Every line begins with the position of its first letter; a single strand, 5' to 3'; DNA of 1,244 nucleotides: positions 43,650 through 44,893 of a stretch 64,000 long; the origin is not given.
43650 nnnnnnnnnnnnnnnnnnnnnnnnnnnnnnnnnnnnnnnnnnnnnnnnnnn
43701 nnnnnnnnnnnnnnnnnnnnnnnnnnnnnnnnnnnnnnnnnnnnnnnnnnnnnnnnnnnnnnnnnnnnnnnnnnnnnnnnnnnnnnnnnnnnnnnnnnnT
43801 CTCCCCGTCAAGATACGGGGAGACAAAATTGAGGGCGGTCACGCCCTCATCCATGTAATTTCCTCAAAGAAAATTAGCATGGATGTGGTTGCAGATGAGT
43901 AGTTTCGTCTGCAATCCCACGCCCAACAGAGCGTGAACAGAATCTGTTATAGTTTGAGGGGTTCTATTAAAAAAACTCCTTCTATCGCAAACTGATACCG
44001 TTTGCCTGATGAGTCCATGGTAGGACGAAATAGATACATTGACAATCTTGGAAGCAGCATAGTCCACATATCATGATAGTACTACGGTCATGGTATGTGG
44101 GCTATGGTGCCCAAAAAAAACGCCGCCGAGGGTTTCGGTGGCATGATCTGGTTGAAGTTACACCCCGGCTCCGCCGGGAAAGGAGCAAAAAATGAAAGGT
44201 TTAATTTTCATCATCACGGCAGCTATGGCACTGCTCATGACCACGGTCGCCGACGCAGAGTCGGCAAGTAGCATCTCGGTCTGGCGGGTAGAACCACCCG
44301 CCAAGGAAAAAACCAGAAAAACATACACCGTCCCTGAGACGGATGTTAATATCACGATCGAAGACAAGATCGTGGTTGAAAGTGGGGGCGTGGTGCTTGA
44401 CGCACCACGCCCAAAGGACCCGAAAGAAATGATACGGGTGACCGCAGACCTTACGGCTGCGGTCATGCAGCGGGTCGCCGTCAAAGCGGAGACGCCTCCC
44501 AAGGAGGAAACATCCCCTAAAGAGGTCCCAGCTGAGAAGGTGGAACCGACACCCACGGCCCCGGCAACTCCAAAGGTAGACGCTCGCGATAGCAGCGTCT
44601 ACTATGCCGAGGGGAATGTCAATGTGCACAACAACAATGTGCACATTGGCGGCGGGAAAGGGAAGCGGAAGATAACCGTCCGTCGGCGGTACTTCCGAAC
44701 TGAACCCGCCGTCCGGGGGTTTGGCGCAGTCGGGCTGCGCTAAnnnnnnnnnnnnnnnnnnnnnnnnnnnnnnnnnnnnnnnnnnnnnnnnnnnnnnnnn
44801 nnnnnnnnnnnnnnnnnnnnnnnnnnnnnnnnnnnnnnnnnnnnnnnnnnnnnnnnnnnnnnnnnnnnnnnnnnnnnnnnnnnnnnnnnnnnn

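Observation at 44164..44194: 30-nt conserved 5'-UTR module (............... hairpin + AAAGGrG + spacer + ATGAAA) shared by two unlinked secreted-protein genes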

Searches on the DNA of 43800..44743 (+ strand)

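Call 7: search_rna_families(source=window, start=43800, end=44300, threshold=evalue, max_evalue=10, show_alignments=3)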
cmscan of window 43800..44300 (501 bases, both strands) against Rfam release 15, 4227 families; matches with E-value up to 10: 12.
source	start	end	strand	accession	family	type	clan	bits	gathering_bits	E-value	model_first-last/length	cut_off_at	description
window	43979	44036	+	RF00008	Hammerhead_3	Gene; ribozyme;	CL00010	38.5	48.5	6.9e-07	1-54/54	no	Hammerhead ribozyme (type III)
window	44044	44118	-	RF03781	mir-4524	Gene; miRNA;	-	21.3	68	0.057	1-84/84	no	mir-4524 microRNA precursor family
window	44185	44221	-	RF01283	snoU30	Gene; snRNA; snoRNA; CD-box;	CL00052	17.4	45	2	1-86/86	no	Small nucleolar RNA U30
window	43848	43885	-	RF03421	mir-2558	Gene; miRNA;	-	16.8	70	1.9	23-62/84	no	mir-2558 microRNA precursor family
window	44170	44223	-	RF00160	snoZ159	Gene; snRNA; snoRNA; CD-box;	CL00065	16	39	4.7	1-86/86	no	Small nucleolar RNA Z159/U59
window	43823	43873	-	RF02054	STnc420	Gene; sRNA;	-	15.7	70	3.9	1-58/58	no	Salmonella enterica sRNA STnc420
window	43821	43978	-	RF02650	CncR1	Gene; sRNA;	-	15.4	76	0.37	1-213/213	no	Cag non-coding RNA1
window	44199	44245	-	RF01312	sR9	Gene; snRNA; snoRNA; CD-box;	-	14.9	36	3.6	1-55/55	no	Small nucleolar RNA sR9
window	44170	44221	+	RF01625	ceN28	Gene; snRNA; snoRNA; CD-box;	-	14.5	70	4.2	1-88/88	no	Caenorhabditis snoRNA ceN28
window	43800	43871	-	RF02978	folP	Cis-reg;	-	13.7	99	5.3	1-73/102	3'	folP RNA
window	43801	43838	+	RF01100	PK-BYV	Cis-reg;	-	12.5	50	8.9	1-40/40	no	3'-terminal pseudoknot in BYV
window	44204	44244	-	RF01134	sR30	Gene; snRNA; snoRNA; CD-box;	-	9.8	38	7.7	1-57/57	no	Small nucleolar RNA sR30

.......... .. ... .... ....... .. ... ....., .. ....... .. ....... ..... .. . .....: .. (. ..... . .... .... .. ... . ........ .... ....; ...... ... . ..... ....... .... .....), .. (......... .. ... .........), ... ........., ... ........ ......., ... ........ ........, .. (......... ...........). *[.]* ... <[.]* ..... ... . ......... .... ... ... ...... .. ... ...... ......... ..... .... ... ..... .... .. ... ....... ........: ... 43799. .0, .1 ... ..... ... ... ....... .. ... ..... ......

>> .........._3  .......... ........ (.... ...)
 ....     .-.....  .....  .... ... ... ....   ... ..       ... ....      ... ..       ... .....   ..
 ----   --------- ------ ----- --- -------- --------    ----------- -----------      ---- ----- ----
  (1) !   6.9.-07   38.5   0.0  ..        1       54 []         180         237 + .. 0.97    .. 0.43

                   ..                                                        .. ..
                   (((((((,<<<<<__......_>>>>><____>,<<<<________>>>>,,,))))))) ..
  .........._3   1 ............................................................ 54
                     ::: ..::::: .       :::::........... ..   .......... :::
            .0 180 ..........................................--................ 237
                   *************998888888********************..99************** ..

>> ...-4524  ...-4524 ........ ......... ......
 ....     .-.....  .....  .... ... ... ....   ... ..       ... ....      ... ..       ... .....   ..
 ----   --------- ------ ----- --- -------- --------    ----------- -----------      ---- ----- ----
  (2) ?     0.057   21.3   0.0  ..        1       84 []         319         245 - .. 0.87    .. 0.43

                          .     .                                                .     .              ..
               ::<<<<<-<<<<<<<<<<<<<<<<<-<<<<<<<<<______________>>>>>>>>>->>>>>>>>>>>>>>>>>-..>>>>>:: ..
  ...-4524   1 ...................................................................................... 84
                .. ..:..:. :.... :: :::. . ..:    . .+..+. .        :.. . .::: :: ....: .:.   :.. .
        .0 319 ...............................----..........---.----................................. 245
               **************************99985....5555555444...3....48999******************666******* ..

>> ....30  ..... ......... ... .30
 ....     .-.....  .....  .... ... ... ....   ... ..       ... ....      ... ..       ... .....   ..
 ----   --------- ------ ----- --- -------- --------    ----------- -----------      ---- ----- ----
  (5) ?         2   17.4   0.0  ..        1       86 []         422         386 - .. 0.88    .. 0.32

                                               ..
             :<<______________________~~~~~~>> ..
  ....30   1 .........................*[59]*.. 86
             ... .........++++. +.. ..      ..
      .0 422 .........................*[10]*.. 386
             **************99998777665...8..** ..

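Call 76: search_rna_families(source=L085, start=4600, end=5100, threshold=evalue, max_evalue=0.1, show_alignments=1)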
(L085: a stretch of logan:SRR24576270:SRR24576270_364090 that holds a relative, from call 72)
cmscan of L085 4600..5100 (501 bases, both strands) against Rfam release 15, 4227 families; matches with E-value up to 0.1: 1.
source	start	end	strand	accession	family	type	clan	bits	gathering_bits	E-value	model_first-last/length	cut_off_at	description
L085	4790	4847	+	RF00008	Hammerhead_3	Gene; ribozyme;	CL00010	34.2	48.5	1.2e-05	1-54/54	no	Hammerhead ribozyme (type III)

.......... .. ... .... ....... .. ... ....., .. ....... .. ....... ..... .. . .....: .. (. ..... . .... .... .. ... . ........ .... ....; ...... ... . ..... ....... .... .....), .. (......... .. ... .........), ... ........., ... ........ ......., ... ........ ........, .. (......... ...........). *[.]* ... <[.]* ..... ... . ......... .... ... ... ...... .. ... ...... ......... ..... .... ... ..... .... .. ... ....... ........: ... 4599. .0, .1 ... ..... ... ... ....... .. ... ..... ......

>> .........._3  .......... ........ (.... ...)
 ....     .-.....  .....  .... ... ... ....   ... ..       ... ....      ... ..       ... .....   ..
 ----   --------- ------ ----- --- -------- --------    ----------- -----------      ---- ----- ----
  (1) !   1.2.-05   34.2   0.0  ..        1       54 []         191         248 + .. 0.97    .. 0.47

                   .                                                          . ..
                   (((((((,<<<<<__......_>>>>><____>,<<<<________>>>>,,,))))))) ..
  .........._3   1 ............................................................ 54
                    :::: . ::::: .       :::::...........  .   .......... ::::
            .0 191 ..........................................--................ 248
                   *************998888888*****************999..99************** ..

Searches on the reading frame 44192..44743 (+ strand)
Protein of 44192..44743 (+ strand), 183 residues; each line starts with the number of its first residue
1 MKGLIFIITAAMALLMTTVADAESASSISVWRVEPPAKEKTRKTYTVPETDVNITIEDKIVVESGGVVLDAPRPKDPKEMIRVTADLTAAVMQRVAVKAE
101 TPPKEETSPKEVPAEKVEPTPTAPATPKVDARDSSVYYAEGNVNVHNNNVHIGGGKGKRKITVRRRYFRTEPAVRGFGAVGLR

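Call 12: find_encoding_contigs(protein=window:44192-44743:+, flank=10000, max_places=10)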
Protein window:44192-44743:+ (183 aa): 3 contigs read that carry it; 2 places shown.
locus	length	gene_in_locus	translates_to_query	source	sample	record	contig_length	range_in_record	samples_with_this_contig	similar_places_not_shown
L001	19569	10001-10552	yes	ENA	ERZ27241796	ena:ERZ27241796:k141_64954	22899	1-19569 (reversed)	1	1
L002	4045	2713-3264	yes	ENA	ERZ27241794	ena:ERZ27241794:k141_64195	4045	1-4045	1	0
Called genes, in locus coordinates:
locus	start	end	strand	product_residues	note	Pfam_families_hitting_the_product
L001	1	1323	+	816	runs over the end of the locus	PF00521:DNA_topoisoIV, PF03989:DNA_gyraseA_C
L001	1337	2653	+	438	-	PF13416:SBP_bac_8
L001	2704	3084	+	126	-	PF18895:T4SS_pilin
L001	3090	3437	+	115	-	-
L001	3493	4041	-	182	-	PF01510:Amidase_2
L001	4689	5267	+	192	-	-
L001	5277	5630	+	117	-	PF18895:T4SS_pilin (weak)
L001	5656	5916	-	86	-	-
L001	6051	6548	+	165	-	-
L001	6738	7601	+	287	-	-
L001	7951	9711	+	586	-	-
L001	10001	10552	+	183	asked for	-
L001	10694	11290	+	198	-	-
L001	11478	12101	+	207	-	-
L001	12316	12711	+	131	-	-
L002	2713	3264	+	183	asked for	-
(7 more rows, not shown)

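Call 19: search_protein_families(library=pfam, proteins=[window:44192-44743:+], max_evalue=0.1)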
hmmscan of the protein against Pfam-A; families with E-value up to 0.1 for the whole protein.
window:44192-44743:+ (183 aa): 1 family
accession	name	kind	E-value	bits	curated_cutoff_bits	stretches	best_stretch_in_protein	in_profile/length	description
PF12206.14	DUF3599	-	0.062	13.9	25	0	102-147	18-61/116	Domain of unknown function (DUF3599)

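Call 23: find_homologous_proteins(query=window:44192-44743:+)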
Query window:44192-44743:+ (183 aa): 1 proteins with E <= 0.001 among 180 candidates.
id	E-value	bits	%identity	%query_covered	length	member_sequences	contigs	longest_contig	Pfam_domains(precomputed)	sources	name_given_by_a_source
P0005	3.6e-104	364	100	94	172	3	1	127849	-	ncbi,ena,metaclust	metaclust:\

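Call 27: find_encoding_contigs(protein=P0005, flank=10000, max_places=4)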
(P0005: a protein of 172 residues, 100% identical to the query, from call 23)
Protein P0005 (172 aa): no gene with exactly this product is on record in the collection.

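Call 64: find_related_loci(query=window:44192-44743:+, collection=viral_contigs, flank=3000)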
Query window:44192-44743:+ (183 aa) in viral_contigs; peptide patterns used: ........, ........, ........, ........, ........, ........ (x = any residue, [..] = any of these).
13 stretches matched a pattern, but none encodes a relative of the query by tblastn (E <= 1e-3).

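Call 71: search_protein_representatives(protein=window:44192-44743:+)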
Query: 183 residues. Proteins with E-value up to 0.001 (for the whole library): 3; up to 1e-10: 1; up to 1e-30: 1. The best 3 are listed.
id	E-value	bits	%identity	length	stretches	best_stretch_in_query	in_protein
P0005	1.1e-104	363.8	100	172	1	12-183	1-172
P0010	5.4e-07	46.0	26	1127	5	65-164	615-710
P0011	7.8e-05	39.0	31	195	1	20-183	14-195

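Call 72: find_encoding_contigs(protein=P0011, flank=5000, max_places=3)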
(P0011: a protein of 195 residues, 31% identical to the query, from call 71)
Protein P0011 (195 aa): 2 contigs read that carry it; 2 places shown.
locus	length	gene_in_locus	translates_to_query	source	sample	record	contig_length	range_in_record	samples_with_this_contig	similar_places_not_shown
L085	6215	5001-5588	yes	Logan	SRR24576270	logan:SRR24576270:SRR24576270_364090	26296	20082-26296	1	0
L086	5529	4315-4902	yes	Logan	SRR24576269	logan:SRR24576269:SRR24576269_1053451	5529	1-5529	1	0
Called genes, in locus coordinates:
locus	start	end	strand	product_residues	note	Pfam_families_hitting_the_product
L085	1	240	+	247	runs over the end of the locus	-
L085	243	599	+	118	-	PF18895:T4SS_pilin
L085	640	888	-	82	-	-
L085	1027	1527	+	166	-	-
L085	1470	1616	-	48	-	-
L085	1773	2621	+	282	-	-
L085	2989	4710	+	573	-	-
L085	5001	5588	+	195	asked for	-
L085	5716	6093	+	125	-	-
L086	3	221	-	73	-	?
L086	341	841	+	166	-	-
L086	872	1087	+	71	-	-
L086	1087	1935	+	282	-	-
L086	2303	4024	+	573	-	-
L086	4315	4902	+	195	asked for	-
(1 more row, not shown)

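Call 89: find_encoding_contigs(protein=P0011, flank=10000, max_places=1)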
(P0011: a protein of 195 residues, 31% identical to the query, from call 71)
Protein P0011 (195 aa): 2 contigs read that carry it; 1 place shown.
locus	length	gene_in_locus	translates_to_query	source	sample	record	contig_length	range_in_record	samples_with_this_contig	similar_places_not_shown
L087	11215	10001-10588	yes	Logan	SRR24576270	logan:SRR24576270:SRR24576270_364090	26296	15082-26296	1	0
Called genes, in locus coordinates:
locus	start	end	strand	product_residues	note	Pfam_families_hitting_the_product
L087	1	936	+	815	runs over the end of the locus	PF00521:DNA_topoisoIV, PF03989:DNA_gyraseA_C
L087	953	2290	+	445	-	PF13416:SBP_bac_8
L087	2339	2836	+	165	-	PF04956:TrbC (weak), PF18895:T4SS_pilin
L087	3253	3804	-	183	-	PF01510:Amidase_2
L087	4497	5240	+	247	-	-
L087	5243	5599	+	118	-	PF18895:T4SS_pilin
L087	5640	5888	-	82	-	-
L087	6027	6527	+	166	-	-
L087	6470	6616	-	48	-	-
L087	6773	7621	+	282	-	-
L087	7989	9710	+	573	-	-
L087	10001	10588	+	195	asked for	-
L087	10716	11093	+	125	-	-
